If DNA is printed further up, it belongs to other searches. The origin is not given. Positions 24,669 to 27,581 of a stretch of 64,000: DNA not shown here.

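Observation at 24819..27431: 870-aa fusion of two CNB-like sensor domains with a PlsC-type acyltransferase and an SGNH esterase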

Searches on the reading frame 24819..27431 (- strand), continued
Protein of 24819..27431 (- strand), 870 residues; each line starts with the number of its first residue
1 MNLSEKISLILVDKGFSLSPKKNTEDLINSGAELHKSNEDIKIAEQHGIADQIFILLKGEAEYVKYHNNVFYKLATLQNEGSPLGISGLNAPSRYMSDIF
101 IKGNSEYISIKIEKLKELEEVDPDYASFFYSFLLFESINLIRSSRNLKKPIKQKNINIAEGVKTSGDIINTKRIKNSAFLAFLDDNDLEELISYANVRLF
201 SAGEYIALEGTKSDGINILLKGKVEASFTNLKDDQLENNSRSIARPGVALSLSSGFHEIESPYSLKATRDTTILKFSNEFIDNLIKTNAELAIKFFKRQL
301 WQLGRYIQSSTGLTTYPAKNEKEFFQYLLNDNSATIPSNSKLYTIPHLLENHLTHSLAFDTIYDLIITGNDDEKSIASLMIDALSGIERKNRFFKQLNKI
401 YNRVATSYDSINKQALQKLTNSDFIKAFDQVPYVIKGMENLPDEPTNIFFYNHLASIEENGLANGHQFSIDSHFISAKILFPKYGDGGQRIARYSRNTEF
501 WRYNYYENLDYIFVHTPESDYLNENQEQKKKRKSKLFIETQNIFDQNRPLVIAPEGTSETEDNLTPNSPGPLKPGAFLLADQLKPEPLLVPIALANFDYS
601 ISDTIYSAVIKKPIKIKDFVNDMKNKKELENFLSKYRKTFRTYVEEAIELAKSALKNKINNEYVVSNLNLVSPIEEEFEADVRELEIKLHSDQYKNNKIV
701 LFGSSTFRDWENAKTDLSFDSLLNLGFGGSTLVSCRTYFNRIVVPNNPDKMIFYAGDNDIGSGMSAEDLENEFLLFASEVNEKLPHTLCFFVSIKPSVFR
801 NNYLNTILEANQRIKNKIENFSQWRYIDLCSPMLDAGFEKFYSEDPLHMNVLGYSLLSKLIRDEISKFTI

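Call 17: find_encoding_contigs(protein=P0059, flank=6000, max_places=1)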
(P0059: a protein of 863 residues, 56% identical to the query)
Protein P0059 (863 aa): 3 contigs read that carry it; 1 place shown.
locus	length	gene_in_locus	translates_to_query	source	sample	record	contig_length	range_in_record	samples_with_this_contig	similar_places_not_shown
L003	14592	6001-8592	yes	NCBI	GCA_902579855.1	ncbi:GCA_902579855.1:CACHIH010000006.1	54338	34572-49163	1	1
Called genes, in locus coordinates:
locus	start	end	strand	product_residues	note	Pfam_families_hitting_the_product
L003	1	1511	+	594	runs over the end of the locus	PF02776:TPP_enzyme_N, PF00205:TPP_enzyme_M, PF02775:TPP_enzyme_C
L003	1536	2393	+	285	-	PF01557:FAA_hydrolase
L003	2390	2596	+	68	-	-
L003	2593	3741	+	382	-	PF00155:Aminotran_1_2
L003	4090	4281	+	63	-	-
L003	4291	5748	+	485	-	PF00875:DNA_photolyase, PF03441:FAD_binding_7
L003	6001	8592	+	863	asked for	PF00027:cNMP_binding (faint), PF01553:Acyltransferase (weak), PF13472:Lipase_GDSL_2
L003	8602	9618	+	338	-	PF13778:DUF4174 (faint), PF07963:N_methyl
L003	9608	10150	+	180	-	PF07963:N_methyl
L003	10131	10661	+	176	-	PF07963:N_methyl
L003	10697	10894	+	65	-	-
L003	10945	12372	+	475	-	PF01839:FG-GAP (faint), PF13517:FG-GAP_3 (weak), PF07593:UnbV_ASPIC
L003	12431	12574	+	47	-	-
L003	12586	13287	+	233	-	-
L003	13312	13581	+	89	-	-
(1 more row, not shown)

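Call 18: find_encoding_contigs(protein=P0099, flank=6000, max_places=1)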
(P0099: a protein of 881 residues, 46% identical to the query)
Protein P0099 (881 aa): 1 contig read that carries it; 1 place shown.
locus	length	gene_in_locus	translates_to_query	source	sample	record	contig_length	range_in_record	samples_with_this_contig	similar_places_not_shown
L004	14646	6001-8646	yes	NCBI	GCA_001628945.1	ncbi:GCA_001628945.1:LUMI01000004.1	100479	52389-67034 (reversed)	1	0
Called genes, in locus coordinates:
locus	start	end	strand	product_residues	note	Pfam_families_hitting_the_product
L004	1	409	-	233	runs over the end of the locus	PF00702:Hydrolase, PF13419:HAD_2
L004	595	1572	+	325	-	PF12974:Phosphonate-bd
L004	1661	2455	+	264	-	PF00005:ABC_tran, PF13304:AAA_21 (weak)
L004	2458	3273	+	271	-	PF00528:BPD_transp_1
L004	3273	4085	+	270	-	PF00528:BPD_transp_1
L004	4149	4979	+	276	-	PF00702:Hydrolase (faint), PF13344:Hydrolase_6, PF13242:Hydrolase_like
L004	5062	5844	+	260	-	PF00149:Metallophos, PF12850:Metallophos_2 (faint)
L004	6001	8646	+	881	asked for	PF00027:cNMP_binding, PF01553:Acyltransferase (faint), PF13472:Lipase_GDSL_2, PF17182:OSK (weak)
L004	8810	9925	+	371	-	PF03702:AnmK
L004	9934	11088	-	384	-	PF22643:NagA_N (faint), PF01979:Amidohydro_1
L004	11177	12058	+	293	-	PF13580:SIS_2 (faint), PF01380:SIS (weak), PF20741:GKRP-like_C (weak)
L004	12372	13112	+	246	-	PF01694:Rhomboid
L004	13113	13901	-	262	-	PF00459:Inositol_P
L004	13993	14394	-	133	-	PF09945:DUF2177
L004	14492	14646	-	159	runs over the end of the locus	PF01451:LMWPc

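Call 20: find_encoding_contigs(protein=P0120, flank=6000, max_places=1)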
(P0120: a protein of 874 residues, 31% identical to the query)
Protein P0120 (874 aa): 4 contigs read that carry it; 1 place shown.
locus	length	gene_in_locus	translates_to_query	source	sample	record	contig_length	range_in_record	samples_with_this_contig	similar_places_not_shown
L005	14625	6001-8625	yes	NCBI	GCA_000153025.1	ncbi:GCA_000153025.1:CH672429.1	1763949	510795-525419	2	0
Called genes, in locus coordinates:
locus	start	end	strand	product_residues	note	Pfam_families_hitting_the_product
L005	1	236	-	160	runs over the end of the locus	PF01272:GreA_GreB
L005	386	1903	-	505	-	PF04293:SpoVR, PF24755:SpoVR_C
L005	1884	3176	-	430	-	PF04285:DUF444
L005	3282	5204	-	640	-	PF08298:AAA_PrkA, PF06798:PrkA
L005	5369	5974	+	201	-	PF01613:Flavin_Reduct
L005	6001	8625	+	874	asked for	PF00027:cNMP_binding, PF00657:Lipase_GDSL (weak), PF13472:Lipase_GDSL_2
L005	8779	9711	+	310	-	-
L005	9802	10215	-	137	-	PF00072:Response_reg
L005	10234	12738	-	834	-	PF03924:CHASE, PF00989:PAS, PF13188:PAS_8 (weak), PF13426:PAS_9, PF08448:PAS_4, PF13426:PAS_9, PF00512:HisKA, PF02518:HATPase_c, +4 more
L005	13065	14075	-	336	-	PF00296:Bac_luciferase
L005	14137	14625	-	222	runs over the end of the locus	PF03807:F420_oxidored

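Call 21: find_encoding_contigs(protein=P0092, flank=6000, max_places=1)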
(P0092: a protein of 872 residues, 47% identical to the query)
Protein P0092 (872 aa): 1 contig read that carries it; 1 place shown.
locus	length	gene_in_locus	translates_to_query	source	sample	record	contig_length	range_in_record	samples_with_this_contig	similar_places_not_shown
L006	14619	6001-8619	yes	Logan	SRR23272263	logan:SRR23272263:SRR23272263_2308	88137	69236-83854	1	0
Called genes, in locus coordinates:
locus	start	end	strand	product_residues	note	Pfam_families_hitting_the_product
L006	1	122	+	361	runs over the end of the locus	PF01547:SBP_bac_1, PF13416:SBP_bac_8, PF13343:SBP_bac_6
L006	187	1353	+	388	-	PF00005:ABC_tran, PF13304:AAA_21 (faint), PF08402:TOBE_2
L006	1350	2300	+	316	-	PF00528:BPD_transp_1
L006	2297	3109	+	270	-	PF00528:BPD_transp_1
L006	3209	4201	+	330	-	PF00497:SBP_bac_3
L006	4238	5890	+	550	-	PF20142:Scaffold, PF01471:PG_binding_1, PF03734:YkuD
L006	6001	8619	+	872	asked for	PF00027:cNMP_binding, PF13472:Lipase_GDSL_2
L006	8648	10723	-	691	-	PF00270:DEAD, PF04851:ResIII (weak), PF00271:Helicase_C, PF03880:DbpA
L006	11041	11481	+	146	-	-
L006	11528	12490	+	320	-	-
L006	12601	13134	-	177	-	PF13505:OMP_b-brl (weak)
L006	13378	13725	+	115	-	-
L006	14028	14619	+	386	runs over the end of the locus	PF17396:DUF1611_N, PF07755:DUF1611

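Call 24: predict_structure(alignment_id=A1)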
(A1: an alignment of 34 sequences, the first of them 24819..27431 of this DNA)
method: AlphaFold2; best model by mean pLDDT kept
length: 870 residues; sequences in the alignment: 34
mean_pLDDT: 87.0   pTM: 0.79
mean pLDDT of the five models: 87.0, 85.1, 83.8, 83.6, 82.4
residues with pLDDT >= 90: 422; 70-90: 390; 50-70: 54; < 50: 4
segments of 3 or more residues with pLDDT < 50: none
pLDDT, mean of each block of 10 residues (from residue 1): 89 85 92 95 95 96 88 91 93 92 96 94 94 93 90 86 65 69 84 87 91 90 88 85 82 89 89 90 92 93 86 77 90 89 92 86 87 85 84 87 78 81 88 93 94 80 78 92 89 62 71 71 78 88 92 82 89 88 92 93 90 93 89 95 96 71 75 69 81 71 87 85 86 90 91 92 89 93 93 93 94 93 94 94 86 94 82
secondary structure, 60 per line:
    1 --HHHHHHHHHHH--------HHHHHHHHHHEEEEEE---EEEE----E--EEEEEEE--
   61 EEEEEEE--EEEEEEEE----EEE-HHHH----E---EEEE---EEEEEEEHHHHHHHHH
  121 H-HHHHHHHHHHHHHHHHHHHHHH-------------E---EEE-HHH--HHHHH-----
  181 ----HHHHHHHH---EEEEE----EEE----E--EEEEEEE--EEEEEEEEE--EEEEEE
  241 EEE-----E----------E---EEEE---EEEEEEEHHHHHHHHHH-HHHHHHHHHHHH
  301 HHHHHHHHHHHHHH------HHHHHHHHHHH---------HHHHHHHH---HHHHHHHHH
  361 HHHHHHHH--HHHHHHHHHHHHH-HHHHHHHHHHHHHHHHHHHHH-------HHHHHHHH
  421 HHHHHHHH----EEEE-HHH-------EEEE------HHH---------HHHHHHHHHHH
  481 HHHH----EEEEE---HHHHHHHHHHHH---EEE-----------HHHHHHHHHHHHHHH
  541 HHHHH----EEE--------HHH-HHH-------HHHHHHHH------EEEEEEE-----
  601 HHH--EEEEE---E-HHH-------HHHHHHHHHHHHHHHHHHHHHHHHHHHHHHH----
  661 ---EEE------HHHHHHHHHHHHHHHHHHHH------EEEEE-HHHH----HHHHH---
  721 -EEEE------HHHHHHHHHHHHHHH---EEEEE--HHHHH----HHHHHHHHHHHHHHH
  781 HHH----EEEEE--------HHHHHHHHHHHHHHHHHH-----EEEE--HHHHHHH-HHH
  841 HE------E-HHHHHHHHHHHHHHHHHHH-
elements in order (helices of 4 or more, strands of 3 or more residues): H3-13 H22-31 E32-37 E41-44 E52-58 E61-67 E70-77 E82-84 H86-89 E98-101 E105-111 H112-121 H123-144 E162-164 H171-175 H185-192 E196-200 E205-207 E215-221 E224-232 E235-243 E264-267 E271-277 H278-287 H289-314 H321-331 H341-348 H352-368 H371-383 H385-405 H413-428 E433-436 E448-451 H470-484 E489-493 H497-508 E512-514 H526-545 E550-552 H575-582 E589-595 E606-610 H626-656 E664-666 H673-692 E699-703 H705-708 H713-717 E722-725 H732-746 E750-754 H757-761 H766-783 E788-792 H801-818 E824-827 H830-836 H838-841 H851-869

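Call 26: search_protein_representatives(alignment_id=A1)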
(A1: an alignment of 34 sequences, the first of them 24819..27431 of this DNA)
Query: 34 sequences, 872 profile positions. Proteins with E-value up to 0.001 (for the whole library): 16154; up to 1e-10: 4677; up to 1e-30: 1383. The best 150 are listed.
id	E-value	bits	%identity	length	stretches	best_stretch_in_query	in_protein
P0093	0.0e+00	1320.1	-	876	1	3-869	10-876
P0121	4.7e-261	885.2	-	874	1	14-865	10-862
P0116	7.3e-241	818.3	-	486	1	392-869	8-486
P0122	2.9e-231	786.6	-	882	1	1-858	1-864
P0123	6.0e-220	749.1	-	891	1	6-869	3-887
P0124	5.9e-218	742.5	-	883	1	23-870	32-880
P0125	2.2e-176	605.0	-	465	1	1-464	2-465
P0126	3.4e-174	597.7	-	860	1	37-870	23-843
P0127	1.3e-172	592.5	-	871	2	533-869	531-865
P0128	1.0e-169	583.0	-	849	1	32-870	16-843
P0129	8.2e-168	576.7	-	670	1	11-657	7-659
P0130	7.3e-161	553.7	-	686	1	20-659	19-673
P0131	2.1e-160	552.1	-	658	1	12-652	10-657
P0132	1.9e-158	545.7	-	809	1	51-870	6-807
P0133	3.0e-157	541.7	-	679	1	21-658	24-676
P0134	1.1e-153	530.0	-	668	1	28-656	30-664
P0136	2.5e-147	508.9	-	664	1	5-653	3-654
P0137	8.0e-144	497.3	-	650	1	33-653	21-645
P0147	5.3e-136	471.4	-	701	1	27-654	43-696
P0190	5.6e-96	339.0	-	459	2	387-651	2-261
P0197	2.0e-88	314.0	-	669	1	31-653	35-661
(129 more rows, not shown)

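Call 27: fold_search(model_id=the predicted structure, library=pdb)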
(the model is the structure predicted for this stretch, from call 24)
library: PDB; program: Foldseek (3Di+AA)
matches with E <= 10: 1481; with E <= 0.001: 562
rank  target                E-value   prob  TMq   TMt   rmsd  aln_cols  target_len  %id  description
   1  3shr_A                2.1e-11  1.00  0.12  0.37  17.2       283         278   14  Crystal Structure of cGMP-dependent Protein Kinase Reveals Novel Site of Interchain Communication (released 2011-09-21)
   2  5kbf_A                2.5e-11  1.00  0.15  0.37  14.9       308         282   14  cAMP bound PfPKA-R (141-441) (released 2016-10-12)
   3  4x6r_B                3.9e-11  1.00  0.13  0.35  21.0       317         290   13  An Isoform-specific Myristylation Switch Targets RIIb PKA Holoenzymes to Membranes (released 2015-07-22)
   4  6rsx                  1.1e-10  1.00  0.15  0.38  12.6       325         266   10  Regulatory Subunit of cAMP-dependant Protein Kinase A from Euglena gracilis at 1.6 A resolution (released 2020-10-28)
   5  7lv3_B                1.3e-10  1.00  0.12  0.17  19.2       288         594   14  Crystal structure of human protein kinase G (PKG) R-C complex in inhibited state (released 2022-08-24)
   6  6h4g_A                1.6e-10  1.00  0.15  0.35  12.9       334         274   14  Regulatory subunit of a cAMP-independent protein kinase A from Trypanosoma brucei: E311A, T318R, V319A mutant bound to (released 2019-08-14)
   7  5j3u                  1.6e-10  1.00  0.14  0.39  14.7       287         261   10  Co-crystal structure of the regulatory domain of Toxoplasma gondii PKA with cAMP (released 2016-04-20)
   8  2qcs_B                1.6e-10  1.00  0.13  0.34  20.8       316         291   12  A complex structure between the Catalytic and Regulatory subunit of Protein Kinase A that represents the inhibited sta (released 2007-11-06)
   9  3of1                  1.8e-10  1.00  0.15  0.44  14.2       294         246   12  Crystal Structure of Bcy1, the Yeast Regulatory Subunit of PKA (released 2010-12-01)
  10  7lv3_A                1.9e-10  1.00  0.12  0.17  18.9       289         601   14  Crystal structure of human protein kinase G (PKG) R-C complex in inhibited state (released 2022-08-24)
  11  5ezr                  2.1e-10  1.00  0.12  0.13  24.7       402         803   13  Crystal Structure of PVX_084705 bound to compound (released 2017-05-10)
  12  3j4q_B                2.4e-10  1.00  0.13  0.28  20.6       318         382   12  Pseudo-atomic model of the AKAP18-PKA complex in a bent conformation derived from electron microscopy (released 2013-11-13)
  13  4z07_A                2.5e-10  1.00  0.12  0.38  21.2       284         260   14  Co-crystal structure of the tandem CNB (CNB-A/B) domains of human PKG I beta with cGMP (released 2016-04-13)
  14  5jr7_B                2.5e-10  1.00  0.12  0.35  18.4       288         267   13  Crystal structure of an ACRDYS heterodimer [RIa(92-365):C] of PKA (released 2017-03-15)
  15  6no7_F                2.7e-10  1.00  0.12  0.34  18.7       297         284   13  Crystal Structure of the full-length wild-type PKA RIa Holoenzyme (released 2019-07-24)
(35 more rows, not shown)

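Call 28: list_cluster_members(proteins=[P0121, P0122, P0126, P0128, P0129, P0130, P0131, P0136, P0147, P0190])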
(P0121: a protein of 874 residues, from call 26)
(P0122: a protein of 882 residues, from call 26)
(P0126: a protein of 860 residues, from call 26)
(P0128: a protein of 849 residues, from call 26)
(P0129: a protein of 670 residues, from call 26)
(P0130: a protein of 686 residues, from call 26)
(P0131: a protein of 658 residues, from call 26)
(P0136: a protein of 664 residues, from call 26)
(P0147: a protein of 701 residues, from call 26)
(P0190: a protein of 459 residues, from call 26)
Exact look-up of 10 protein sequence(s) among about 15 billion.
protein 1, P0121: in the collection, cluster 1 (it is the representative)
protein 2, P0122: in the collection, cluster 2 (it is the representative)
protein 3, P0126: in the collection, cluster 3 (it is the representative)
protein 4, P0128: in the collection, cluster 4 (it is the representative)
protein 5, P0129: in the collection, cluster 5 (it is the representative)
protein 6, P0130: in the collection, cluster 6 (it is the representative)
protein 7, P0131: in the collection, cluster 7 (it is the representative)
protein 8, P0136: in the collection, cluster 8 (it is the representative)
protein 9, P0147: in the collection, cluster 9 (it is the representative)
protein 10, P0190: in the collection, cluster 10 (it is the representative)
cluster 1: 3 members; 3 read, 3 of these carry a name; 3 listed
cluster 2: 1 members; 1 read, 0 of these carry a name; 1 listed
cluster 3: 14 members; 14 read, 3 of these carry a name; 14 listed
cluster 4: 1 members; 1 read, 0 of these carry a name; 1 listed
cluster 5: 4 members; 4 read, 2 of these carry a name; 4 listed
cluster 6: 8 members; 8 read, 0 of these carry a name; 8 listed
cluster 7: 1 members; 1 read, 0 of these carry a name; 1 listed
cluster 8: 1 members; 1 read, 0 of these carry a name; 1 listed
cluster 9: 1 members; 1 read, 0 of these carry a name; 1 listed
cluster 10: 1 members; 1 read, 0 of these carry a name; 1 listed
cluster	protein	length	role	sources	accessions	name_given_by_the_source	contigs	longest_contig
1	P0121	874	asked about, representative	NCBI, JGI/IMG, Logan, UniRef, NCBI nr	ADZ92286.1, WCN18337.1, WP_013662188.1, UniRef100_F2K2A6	GDSL-type esterase/lipase family protein [Marinomonas mediterranea] | Lysophospholipase L1 and related esterases | Cyclic nucleotide-binding protein n=1 Tax=Marinomonas mediterranea (strain ATCC 700492 / ...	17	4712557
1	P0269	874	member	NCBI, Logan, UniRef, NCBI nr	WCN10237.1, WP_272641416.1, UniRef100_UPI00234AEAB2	GDSL-type esterase/lipase family protein [Marinomonas mediterranea] | GDSL-type esterase/lipase family protein n=1 Tax=Marinomonas mediterranea TaxID=119864 ...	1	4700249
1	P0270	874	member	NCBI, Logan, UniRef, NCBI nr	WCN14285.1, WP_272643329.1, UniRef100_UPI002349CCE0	cyclic nucleotide-binding protein [Marinomonas mediterranea] | GDSL-type esterase/lipase family protein n=1 Tax=Marinomonas mediterranea TaxID=119864 ... | GDSL-type esterase/lipase family protein [Marinomonas mediterranea]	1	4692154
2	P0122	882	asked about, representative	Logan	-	-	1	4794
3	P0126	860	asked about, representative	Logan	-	-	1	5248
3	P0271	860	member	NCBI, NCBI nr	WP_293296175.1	cyclic nucleotide-binding domain-containing protein [Allomuricauda sp.]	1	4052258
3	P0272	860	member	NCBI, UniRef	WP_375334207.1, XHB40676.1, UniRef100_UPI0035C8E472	cyclic nucleotide-binding domain-containing protein [Flagellimonas sp. C4] | cyclic nucleotide-binding domain-containing protein n=1 Tax=Flagellimonas alginolytica ...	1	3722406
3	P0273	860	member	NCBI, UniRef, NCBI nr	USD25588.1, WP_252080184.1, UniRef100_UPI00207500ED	cyclic nucleotide-binding domain-containing protein [Flagellimonas marinaquae] | cyclic nucleotide-binding domain-containing protein n=1 Tax=Flagellimonas marinaquae ... | cyclic nucleotide-binding domain-containing protein [Allomuricauda aquimarina]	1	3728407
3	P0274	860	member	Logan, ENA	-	-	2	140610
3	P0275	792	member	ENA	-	-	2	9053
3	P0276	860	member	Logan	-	-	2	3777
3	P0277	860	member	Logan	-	-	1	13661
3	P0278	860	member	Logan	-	-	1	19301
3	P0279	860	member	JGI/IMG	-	-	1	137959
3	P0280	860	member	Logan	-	-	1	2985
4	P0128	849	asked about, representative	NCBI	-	-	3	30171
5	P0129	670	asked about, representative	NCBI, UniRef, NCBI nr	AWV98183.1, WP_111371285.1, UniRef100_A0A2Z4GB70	cyclic nucleotide-binding domain-containing protein [Arcticibacterium ... | Cyclic nucleotide-binding domain-containing protein n=1 Tax=Arcticibacterium ...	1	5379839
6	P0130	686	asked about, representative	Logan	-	-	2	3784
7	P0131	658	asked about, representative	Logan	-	-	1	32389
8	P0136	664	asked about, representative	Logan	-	-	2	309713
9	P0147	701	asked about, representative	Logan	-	-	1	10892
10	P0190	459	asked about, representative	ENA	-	-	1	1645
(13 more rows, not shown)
